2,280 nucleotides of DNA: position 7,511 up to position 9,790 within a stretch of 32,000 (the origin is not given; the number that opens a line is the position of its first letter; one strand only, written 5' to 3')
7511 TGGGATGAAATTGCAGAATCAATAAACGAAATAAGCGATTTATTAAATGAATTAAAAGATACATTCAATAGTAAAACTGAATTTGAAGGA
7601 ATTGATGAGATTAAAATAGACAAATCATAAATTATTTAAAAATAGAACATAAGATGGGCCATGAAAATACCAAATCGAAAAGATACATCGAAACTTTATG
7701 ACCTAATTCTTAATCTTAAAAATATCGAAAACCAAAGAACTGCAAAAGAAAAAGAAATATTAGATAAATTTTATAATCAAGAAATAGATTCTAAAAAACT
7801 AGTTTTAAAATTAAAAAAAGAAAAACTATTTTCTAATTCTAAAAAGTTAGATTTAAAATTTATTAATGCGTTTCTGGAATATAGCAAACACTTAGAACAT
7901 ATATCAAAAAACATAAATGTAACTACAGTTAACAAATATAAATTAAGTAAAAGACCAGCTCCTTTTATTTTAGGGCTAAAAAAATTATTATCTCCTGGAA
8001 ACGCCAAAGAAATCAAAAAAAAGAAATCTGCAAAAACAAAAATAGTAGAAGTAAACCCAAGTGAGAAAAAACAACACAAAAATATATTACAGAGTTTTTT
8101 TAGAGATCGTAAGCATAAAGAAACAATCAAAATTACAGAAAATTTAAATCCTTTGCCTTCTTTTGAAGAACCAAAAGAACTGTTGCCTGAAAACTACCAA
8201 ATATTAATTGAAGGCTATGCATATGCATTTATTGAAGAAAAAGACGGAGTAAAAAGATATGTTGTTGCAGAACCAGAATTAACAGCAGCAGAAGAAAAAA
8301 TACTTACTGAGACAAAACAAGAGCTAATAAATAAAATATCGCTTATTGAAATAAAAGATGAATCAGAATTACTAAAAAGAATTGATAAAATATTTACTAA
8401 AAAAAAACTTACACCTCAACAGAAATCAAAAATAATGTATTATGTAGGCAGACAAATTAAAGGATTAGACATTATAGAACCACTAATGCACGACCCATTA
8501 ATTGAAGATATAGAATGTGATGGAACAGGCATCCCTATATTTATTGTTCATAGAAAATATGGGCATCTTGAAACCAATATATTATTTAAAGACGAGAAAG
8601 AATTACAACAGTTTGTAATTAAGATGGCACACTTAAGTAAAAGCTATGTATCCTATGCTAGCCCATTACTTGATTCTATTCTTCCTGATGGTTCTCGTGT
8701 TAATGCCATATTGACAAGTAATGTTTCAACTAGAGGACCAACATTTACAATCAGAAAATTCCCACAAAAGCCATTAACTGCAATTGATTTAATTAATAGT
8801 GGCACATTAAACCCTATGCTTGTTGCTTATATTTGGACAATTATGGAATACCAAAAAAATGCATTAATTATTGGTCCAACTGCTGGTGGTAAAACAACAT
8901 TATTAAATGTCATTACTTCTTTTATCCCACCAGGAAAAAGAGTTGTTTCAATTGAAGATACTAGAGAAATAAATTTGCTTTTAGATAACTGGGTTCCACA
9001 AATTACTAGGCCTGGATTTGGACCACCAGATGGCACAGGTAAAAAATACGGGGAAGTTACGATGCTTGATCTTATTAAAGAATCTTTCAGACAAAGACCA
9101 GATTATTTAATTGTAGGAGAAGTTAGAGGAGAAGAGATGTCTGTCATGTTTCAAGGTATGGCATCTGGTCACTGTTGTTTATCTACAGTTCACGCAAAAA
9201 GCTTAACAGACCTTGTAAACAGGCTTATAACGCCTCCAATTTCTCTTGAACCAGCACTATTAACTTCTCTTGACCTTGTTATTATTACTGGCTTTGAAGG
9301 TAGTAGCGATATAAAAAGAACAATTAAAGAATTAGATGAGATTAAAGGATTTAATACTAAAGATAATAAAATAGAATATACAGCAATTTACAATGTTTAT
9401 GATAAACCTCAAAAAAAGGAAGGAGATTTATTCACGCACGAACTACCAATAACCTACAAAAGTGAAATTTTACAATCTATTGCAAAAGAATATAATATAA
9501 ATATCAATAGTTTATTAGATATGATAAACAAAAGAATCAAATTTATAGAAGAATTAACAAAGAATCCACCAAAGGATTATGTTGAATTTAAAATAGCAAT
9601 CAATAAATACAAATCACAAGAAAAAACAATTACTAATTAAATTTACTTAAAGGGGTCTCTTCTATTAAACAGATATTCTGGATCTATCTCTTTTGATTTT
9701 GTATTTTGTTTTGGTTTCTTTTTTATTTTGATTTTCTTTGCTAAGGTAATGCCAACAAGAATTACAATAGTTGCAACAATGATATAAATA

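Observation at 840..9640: Orphan type-IV-filament-like surface machine: ATPase plus pilin-like and giant extracellular proteins, with no platform protein or prepilin peptidase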

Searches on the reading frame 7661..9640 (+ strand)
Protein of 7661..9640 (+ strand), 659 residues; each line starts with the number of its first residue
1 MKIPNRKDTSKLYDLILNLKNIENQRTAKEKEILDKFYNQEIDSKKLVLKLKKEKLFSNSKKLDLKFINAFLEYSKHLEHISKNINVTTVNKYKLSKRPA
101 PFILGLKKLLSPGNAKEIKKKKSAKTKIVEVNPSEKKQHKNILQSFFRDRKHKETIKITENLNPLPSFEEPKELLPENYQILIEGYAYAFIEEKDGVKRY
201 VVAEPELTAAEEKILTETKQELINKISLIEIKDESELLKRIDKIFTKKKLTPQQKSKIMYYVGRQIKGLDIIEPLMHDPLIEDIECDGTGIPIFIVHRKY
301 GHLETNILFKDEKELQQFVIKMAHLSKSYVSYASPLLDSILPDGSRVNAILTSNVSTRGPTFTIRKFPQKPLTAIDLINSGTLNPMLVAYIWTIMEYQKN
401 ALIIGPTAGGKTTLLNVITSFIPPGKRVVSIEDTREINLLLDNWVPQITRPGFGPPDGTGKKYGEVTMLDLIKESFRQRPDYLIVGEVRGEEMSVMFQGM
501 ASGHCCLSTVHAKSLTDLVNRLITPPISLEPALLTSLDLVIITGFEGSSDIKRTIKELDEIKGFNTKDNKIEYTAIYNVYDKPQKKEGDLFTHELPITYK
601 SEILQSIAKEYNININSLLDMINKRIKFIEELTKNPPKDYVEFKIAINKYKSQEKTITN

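Call 4: search_protein_families(library=pfam, proteins=[window:7661-9640:+], max_evalue=1)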
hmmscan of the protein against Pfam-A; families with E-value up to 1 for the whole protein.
window:7661-9640:+ (659 aa): 4 families
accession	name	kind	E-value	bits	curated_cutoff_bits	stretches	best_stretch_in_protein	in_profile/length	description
PF00437.27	T2SSE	-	3.7e-32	111.8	24.9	1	270-540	6-272/370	Type II/IV secretion system protein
PF13555.12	AAA_29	-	0.018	15.3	27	1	373-426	2-50/61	P-loop containing region of AAA domain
PF00005.33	ABC_tran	-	0.041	14.9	25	1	397-431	10-44/137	ABC transporter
PF20720.3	nSTAND3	-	0.19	11.8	27.2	1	394-447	13-67/155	Novel STAND NTPase 3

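Call 6: search_protein_families(library=ncbifam, proteins=[window:7661-9640:+], max_evalue=0.1)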
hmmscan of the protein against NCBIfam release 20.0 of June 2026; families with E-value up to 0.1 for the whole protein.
window:7661-9640:+ (659 aa): 29 families (the best 25 are shown)
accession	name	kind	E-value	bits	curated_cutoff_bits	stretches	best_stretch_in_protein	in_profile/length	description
NF058587.1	archaellum_moto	equivalog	1.9e-100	337.1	550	1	221-652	98-519/527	archaellum flagellar ATPase motor FlaI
NF053672.1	bindosome_BasE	exception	8.3e-67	226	1000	1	189-561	53-427/512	bindosome assembly system ATPase subunit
TIGR03819.1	heli_sec_ATPase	hypoth_equivalog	3.3e-43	148.2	373.15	1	253-522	36-297/340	TadA family conjugal transfer-associated ATPase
TIGR02788.1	VirB11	equivalog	5.3e-31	107.8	249.95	1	312-522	36-262/308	P-type DNA transfer ATPase VirB11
TIGR02782.1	TrbB_P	equivalog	5.2e-26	91.6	304.55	1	312-522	51-252/303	P-type conjugative transfer ATPase TrbB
NF010469.0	PRK13894.1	subfamily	5.3e-24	85.1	508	1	318-566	70-312/320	conjugal transfer ATPase TrbB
NF010475.0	PRK13900.1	equivalog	8.7e-20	71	389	1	391-516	153-273/333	type IV secretion system ATPase VirB11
NF010407.0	PRK13833.1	subfamily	1.5e-17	64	499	1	319-524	66-263/323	conjugal transfer protein TrbB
NF010425.0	PRK13851.1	equivalog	4.5e-17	61.9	461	2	379-513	147-271/344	type IV secretion system protein VirB11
NF041000.1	ATPase_ComGA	equivalog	2.3e-15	56.3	300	1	401-524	131-244/267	competence type IV pilus ATPase ComGA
NF007755.0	PRK10436.1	equivalog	2.4e-09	36.4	617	1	373-526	194-336/465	type II secretion system protein GspE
TIGR02533.1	type_II_gspE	equivalog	5.7e-09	35.2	630.25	1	399-537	244-369/486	type II secretion system ATPase GspE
TIGR01420.1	pilT_fam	subfamily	1.4e-08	34.4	319.1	1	402-524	126-241/343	PilT/PilU family type 4a pilus ATPase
TIGR02525.1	plasmid_TraJ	equivalog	9.5e-08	31.4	368.3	1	401-524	152-271/372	plasmid transfer ATPase TraJ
NF053534.1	T4PilAsmATPsTfpB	equivalog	9.5e-07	27.6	850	1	392-523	328-450/584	type IV pilus assembly ATPase TfpB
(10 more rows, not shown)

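Call 8: find_homologous_proteins(query=window:7661-9640:+, max_evalue=1e-20)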
Query window:7661-9640:+ (659 aa): 7759 proteins with E <= 1e-20 among 8000 candidates; the best 120 are listed.
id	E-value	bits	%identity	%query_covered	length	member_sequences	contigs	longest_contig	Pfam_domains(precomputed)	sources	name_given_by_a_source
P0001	0.0e+0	1441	100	100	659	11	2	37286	PF00437.27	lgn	-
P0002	0.0e+0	1274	87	100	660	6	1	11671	PF00437.27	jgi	jgi:archaeal flagellar protein FlaI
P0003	0.0e+0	1246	85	100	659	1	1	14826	PF00437.27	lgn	-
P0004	0.0e+0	1242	85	100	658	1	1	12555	PF00437.27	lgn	-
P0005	0.0e+0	1182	81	100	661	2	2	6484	PF00437.27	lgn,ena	-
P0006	0.0e+0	1162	78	100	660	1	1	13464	PF00437.27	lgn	-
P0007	0.0e+0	1152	79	100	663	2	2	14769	PF00437.27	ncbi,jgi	jgi:archaeal flagellar protein FlaI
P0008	0.0e+0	1128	78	100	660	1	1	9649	PF00437.27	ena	-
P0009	0.0e+0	1070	74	99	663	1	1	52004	PF00437.27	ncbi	-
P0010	1.5e-295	1000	70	100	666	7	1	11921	PF00437.27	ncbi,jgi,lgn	jgi:flagellar protein FlaI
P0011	4.5e-290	982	68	99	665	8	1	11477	PF00437.27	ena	-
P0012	9.7e-287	971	68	99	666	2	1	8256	PF00437.27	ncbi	-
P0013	2.4e-286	969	68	99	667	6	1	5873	PF00437.27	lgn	-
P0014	1.7e-280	950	67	100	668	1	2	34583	PF00437.27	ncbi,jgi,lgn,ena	-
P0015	2.9e-280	949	66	100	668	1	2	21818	PF00437.27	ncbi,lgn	-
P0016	5.0e-277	939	67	99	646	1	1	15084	PF00437.27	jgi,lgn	-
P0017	1.3e-276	937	67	99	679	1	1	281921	PF00437.27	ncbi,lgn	-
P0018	4.2e-276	936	66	100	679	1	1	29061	PF00437.27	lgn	-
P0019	7.1e-276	935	66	100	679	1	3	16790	PF00437.27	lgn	-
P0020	7.4e-276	935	66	100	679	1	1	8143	PF00437.27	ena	-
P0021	1.4e-275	934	66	100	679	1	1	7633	PF00437.27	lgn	-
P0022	1.5e-275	934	66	100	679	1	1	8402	PF00437.27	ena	-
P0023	2.9e-275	933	66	100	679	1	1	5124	PF00437.27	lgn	-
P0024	4.3e-270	916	65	99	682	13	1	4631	PF00437.27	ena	-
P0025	5.1e-258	876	63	100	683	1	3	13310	PF00437.27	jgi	jgi:archaeal flagellar protein FlaI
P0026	9.7e-256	868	61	100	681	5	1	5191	PF00437.27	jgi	jgi:flagellar protein FlaI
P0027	1.4e-255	868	62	100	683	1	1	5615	PF00437.27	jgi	jgi:archaeal flagellar protein FlaI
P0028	1.0e-254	865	63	99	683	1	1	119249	PF00437.27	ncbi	-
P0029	1.2e-254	865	61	99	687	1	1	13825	PF00437.27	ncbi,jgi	jgi:archaeal flagellar protein FlaI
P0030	7.0e-253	859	61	99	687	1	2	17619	PF00437.27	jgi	jgi:archaeal flagellar protein FlaI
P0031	9.0e-253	858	61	99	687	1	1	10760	PF00437.27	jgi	jgi:archaeal flagellar protein FlaI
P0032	7.2e-252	855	74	75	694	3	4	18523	PF00437.27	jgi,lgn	jgi:flagellar protein FlaI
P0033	1.0e-250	852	60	99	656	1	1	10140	PF00437.27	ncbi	ncbi:MAG: type II/IV secretion system ATPase subunit [archaeon]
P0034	2.1e-249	847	72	74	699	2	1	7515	PF00437.27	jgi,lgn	-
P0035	3.9e-249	846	60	99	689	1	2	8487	PF00437.27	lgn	-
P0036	2.9e-248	844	60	99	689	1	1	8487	PF00437.27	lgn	-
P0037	2.3e-246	837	60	99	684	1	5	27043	PF00437.27,PF27713.1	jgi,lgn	-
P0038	2.1e-242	824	72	75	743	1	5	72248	PF00437.27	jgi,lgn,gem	-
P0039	4.5e-240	817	59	99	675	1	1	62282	PF00437.27,PF27713.1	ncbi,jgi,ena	-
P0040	5.6e-239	813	59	98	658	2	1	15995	PF00437.27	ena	-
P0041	6.6e-239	813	71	74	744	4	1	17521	PF00437.27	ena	-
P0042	2.1e-238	811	71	75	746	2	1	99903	PF00437.27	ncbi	-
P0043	4.1e-238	810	68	78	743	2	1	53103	PF00437.27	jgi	-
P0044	8.4e-237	806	67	79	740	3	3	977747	PF00437.27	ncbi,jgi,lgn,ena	-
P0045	1.7e-236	805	58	99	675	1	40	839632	PF00437.27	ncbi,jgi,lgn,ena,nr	ncbi:Flp pilus assembly complex ATPase component [archaeon]|nr:Flp pilus assembly complex ATPase com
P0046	1.7e-236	805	71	75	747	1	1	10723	PF00437.27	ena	-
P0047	1.5e-235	802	57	99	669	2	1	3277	PF00437.27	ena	-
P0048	2.5e-235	801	57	99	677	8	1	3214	PF00437.27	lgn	-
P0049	1.5e-234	798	58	99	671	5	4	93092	PF00437.27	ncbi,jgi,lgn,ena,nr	ncbi:MAG: type II/IV secretion system ATPase subunit [archaeon]|nr:type II/IV secretion system ATPas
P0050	1.5e-233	795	57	99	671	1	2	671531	PF00437.27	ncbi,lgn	-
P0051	8.6e-233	792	57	100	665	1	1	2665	PF14069.12,PF00437.27,PF27713.1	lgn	-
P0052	1.9e-231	788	57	100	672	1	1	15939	PF00437.27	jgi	-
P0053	1.4e-230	785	56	100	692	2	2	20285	PF00437.27,PF27713.1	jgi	jgi:archaeal flagellar protein FlaI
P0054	6.3e-226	770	59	94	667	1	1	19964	PF00437.27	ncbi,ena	-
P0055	5.8e-224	763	55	99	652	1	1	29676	PF00437.27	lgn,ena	-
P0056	6.8e-224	763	55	100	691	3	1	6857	PF00437.27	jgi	jgi:archaeal flagellar protein FlaI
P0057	5.9e-222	757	56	99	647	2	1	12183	PF00437.27,PF27713.1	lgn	-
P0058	6.9e-222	756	56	99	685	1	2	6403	PF00437.27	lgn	-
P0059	3.5e-216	738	56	99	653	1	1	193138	PF00437.27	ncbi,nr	ncbi:MAG: type II/IV secretion system ATPase subunit [Candidatus ainarchaeum sp.]|nr:type II/IV secr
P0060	7.5e-186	637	74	58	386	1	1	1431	PF00437.27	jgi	jgi:flagellar protein FlaI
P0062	9.0e-172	591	56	73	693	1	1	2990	PF00437.27,PF27713.1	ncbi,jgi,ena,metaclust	metaclust:\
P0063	1.5e-165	570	53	72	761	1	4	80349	PF00437.27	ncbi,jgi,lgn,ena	-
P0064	1.7e-164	567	53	72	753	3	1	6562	PF00437.27,PF27713.1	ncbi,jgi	-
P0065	1.8e-161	557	46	91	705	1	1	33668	PF00437.27,PF27713.1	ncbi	ncbi:MAG: type II/IV secretion system ATPase subunit [archaeon]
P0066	3.4e-160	553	54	72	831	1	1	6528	PF00437.27,PF27713.1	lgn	-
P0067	2.5e-159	550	49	80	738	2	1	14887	PF00437.27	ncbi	-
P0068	3.7e-159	549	54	73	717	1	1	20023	PF00437.27,PF27713.1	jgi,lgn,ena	-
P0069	4.3e-159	549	50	72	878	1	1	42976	PF00437.27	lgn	-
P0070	1.7e-157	544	52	72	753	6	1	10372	PF00437.27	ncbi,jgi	-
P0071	3.4e-157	543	52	73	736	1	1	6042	PF00437.27,PF13476.13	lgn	-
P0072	3.9e-157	543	50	77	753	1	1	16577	PF23989.1,PF00437.27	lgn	-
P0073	2.2e-156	540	47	83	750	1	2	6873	PF00437.27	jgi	-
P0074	2.9e-156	540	48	83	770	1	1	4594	PF00437.27,PF27713.1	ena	-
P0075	7.8e-156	538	51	72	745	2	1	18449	PF00437.27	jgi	jgi:flagellar protein FlaI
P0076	1.1e-155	538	51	72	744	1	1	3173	PF00437.27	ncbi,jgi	-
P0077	1.9e-155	537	52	72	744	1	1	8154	PF00437.27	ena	-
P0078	1.1e-154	534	51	72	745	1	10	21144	PF00437.27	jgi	-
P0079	1.2e-154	534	52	72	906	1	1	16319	PF00437.27,PF27713.1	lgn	-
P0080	3.0e-154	533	51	72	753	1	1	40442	PF00437.27,PF13476.13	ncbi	ncbi:MAG: type II/IV secretion system ATPase subunit [Candidatus Diapherotrites archaeon]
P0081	3.9e-154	533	52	72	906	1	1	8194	PF00437.27,PF27713.1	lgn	-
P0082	8.7e-154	531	51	72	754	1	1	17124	PF23989.1,PF00437.27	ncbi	ncbi:MAG: type II/IV secretion system ATPase subunit [Candidatus Diapherotrites archaeon]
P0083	1.9e-153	530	47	80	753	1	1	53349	PF00437.27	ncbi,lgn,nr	ncbi:MAG: type II/IV secretion system ATPase subunit [Candidatus Diapherotrites archaeon]|nr:type II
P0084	3.4e-153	530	49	73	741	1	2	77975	PF00437.27,PF13476.13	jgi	-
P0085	9.8e-153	528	51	72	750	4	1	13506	PF00437.27,PF13476.13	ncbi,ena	-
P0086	1.2e-151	524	48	73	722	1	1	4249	PF00437.27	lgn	-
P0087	1.6e-150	521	50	72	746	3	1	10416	PF00437.27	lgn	-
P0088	4.1e-149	516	55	64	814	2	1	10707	PF00437.27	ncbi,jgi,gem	ncbi:MAG: ATPase, T2SS/T4P/T4SS family [archaeon]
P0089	1.6e-148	514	50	72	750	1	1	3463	PF00437.27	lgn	-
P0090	1.5e-147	511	51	69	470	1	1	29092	PF00437.27,PF27713.1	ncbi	ncbi:MAG: type II/IV secretion system ATPase subunit, partial [Candidatus Diapherotrites archaeon]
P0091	6.5e-146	505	49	72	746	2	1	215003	PF00437.27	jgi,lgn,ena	-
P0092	2.2e-134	467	48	72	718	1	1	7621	PF00437.27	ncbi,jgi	-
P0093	2.1e-128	448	47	76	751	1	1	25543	PF23989.1,PF00437.27,PF27713.1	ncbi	-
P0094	3.4e-128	447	47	72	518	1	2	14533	PF23989.1,PF00437.27,PF27713.1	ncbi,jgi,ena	-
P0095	8.3e-127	442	46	76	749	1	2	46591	PF00437.27,PF27713.1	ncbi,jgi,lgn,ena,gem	-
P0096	3.0e-124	434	50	63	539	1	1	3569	PF00437.27,PF27713.1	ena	-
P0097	8.2e-124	432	49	62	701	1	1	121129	PF00437.27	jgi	-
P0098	1.2e-121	425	47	64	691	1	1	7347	PF00437.27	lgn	-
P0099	1.6e-121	425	48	62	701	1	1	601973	PF00437.27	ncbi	-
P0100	4.1e-120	420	53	54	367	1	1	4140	PF00437.27,PF13476.13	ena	-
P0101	9.2e-120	419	43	76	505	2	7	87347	PF00437.27,PF27713.1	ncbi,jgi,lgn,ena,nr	ncbi:MAG: type II/IV secretion system ATPase subunit [Candidatus Nanoarchaeia archaeon]|nr:type II/I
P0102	1.1e-119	419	44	76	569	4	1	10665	PF23989.1,PF00437.27,PF27713.1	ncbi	-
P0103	1.5e-119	418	43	78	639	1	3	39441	PF00437.27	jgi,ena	-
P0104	1.6e-119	418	44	78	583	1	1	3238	PF23989.1,PF00437.27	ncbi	-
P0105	3.3e-119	417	45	71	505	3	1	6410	PF00437.27,PF27713.1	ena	-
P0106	4.6e-119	417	47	71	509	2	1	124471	PF00437.27,PF27713.1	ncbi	-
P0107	5.3e-119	417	45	75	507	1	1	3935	PF00437.27,PF27713.1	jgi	-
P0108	7.5e-119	416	44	77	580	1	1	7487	PF23989.1,PF00437.27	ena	-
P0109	9.8e-119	416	44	77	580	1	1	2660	PF23989.1,PF00437.27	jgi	-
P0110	1.3e-118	415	45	71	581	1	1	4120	PF00437.27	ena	-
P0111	1.6e-118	415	45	76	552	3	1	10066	PF23989.1,PF00437.27,PF27713.1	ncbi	-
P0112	3.0e-118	414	43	75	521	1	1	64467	PF23989.1,PF00437.27,PF27713.1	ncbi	-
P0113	4.1e-118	414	46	73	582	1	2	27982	PF23989.1,PF00437.27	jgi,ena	-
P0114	6.5e-118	413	43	76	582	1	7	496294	PF23989.1,PF00437.27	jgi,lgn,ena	jgi:flagellar protein FlaI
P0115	1.3e-117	412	45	74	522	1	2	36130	PF00437.27,PF23990.2,PF27713.1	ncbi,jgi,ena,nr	ncbi:type II/IV secretion system ATPase subunit [archaeon]|jgi:archaeal flagellar protein FlaI|nr:ty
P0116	2.7e-117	411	44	67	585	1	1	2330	PF23989.1,PF00437.27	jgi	-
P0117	2.9e-117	411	43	78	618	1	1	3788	PF23989.1,PF00437.27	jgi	-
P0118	2.9e-117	411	45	74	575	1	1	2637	PF23989.1,PF00437.27,PF23990.2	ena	-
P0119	5.0e-117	410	43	72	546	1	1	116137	PF00437.27,PF23990.2,PF27713.1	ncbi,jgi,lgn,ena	-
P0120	6.9e-117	410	45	71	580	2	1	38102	PF23989.1,PF00437.27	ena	-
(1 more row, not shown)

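Call 9: find_encoding_contigs(protein=P0001, flank=10000, max_places=3)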
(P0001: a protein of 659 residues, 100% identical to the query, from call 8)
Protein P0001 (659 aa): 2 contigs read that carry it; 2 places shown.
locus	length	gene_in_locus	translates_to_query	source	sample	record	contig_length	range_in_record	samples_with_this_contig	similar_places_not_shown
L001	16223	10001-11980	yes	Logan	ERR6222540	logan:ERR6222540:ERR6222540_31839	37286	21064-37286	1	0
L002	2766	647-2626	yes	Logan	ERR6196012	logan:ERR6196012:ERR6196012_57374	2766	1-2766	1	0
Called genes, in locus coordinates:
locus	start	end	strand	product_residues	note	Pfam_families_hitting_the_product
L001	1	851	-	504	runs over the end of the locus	PF00587:tRNA-synt_2b, PF03129:HGTP_anticodon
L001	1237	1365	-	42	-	-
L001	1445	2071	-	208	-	PF22175:Ogg-HhH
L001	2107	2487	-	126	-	PF06397:Desulfoferrod_N, PF01880:Desulfoferrodox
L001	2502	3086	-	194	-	PF00210:Ferritin, PF02915:Rubrerythrin, PF21349:RUBY_RBDX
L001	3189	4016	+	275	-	-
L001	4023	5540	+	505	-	-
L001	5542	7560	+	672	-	-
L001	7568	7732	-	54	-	PF03911:Sec61_beta (weak)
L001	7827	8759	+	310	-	-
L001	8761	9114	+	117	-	-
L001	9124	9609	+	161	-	-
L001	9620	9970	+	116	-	-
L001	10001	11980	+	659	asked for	PF00437:T2SSE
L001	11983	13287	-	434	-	-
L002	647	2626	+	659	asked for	PF00437:T2SSE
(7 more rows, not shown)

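Call 10: find_encoding_contigs(protein=P0045, flank=10000, max_places=2)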
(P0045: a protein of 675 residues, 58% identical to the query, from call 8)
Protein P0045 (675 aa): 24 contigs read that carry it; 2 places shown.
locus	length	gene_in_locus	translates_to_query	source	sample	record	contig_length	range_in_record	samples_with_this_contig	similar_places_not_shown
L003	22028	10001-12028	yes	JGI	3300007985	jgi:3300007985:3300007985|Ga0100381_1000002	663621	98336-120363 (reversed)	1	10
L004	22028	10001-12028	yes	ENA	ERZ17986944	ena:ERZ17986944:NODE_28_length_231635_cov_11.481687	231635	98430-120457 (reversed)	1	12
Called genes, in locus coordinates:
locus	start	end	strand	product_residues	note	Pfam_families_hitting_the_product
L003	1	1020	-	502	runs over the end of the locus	PF00587:tRNA-synt_2b, PF03129:HGTP_anticodon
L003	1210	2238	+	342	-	PF21238:Pus10_C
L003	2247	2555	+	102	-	PF03819:MazG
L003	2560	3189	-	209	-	PF22175:Ogg-HhH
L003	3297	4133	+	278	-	-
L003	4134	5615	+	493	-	-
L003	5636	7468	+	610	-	-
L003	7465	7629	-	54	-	PF03911:Sec61_beta (weak)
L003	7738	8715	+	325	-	-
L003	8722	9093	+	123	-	-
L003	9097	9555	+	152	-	-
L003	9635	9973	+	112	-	-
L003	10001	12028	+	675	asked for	PF00437:T2SSE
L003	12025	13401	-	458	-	-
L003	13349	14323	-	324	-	-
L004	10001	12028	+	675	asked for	PF00437:T2SSE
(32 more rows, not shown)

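Call 11: find_encoding_contigs(protein=P0017, flank=10000, max_places=2)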
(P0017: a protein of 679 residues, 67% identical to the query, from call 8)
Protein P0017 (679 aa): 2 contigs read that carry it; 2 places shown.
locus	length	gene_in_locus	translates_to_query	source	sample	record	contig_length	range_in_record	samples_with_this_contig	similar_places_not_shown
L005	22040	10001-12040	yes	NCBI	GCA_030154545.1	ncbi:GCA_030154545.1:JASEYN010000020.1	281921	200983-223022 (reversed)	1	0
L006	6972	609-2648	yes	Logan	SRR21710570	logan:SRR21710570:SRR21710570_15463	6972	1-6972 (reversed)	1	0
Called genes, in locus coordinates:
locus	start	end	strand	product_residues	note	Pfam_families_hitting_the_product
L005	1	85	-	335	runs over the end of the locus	PF13692:Glyco_trans_1_4, PF00534:Glycos_transf_1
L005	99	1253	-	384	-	PF13439:Glyco_transf_4, PF00534:Glycos_transf_1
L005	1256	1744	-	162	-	PF04101:Glyco_tran_28_C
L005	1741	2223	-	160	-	PF08660:Alg14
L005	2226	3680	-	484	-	PF01943:Polysacc_synt, PF13440:Polysacc_synt_3, PF03023:MurJ (weak)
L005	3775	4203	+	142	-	PF04138:GtrA_DPMS_TM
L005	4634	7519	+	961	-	PF13385:Laminin_G_3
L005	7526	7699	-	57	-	PF03911:Sec61_beta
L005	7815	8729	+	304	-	-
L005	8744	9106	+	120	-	-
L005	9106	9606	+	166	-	-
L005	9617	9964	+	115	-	-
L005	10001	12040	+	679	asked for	PF00437:T2SSE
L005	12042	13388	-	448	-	-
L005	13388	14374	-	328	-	-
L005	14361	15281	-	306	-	PF00557:Peptidase_M24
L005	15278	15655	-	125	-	-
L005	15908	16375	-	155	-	PF03946:Ribosomal_L11_N, PF00298:Ribosomal_L11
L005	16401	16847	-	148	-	PF03439:Spt5-NGN, PF00467:KOW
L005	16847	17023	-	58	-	PF00584:SecE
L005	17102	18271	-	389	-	PF00091:Tubulin, PF12327:FtsZ_C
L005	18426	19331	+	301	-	PF01008:IF-2B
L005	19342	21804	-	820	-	PF03104:DNA_pol_B_exo1, PF00136:DNA_pol_B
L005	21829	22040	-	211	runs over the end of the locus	-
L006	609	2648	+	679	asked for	PF00437:T2SSE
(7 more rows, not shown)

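Call 12: find_encoding_contigs(protein=P0059, flank=10000, max_places=1)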
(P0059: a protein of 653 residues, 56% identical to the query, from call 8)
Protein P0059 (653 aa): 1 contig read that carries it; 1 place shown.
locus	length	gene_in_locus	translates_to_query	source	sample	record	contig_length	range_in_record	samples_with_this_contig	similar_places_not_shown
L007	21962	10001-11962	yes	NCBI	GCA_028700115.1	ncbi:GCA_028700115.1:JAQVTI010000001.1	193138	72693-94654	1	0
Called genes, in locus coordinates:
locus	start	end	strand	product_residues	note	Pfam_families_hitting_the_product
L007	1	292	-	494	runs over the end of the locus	PF01943:Polysacc_synt, PF13440:Polysacc_synt_3, PF03023:MurJ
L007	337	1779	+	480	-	PF03901:Glyco_transf_22 (weak), PF13231:PMT_2 (weak)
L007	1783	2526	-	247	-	PF00535:Glycos_transf_2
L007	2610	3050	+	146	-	PF04138:GtrA_DPMS_TM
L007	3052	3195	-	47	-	-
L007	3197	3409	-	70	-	-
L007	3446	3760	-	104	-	-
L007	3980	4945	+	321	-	-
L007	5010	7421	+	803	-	PF10102:DUF2341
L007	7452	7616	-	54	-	PF03911:Sec61_beta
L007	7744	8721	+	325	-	-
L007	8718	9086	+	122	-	-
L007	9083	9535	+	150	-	-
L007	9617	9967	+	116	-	-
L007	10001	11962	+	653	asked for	PF00437:T2SSE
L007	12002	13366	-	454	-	-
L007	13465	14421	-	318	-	-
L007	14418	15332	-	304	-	PF00557:Peptidase_M24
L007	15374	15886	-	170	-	-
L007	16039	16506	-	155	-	PF03946:Ribosomal_L11_N, PF00298:Ribosomal_L11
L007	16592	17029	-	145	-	PF03439:Spt5-NGN, PF00467:KOW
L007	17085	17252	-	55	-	PF00584:SecE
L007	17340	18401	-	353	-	PF00091:Tubulin, PF12327:FtsZ_C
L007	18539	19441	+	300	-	PF01008:IF-2B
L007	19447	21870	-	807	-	PF03104:DNA_pol_B_exo1, PF00136:DNA_pol_B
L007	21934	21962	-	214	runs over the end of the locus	-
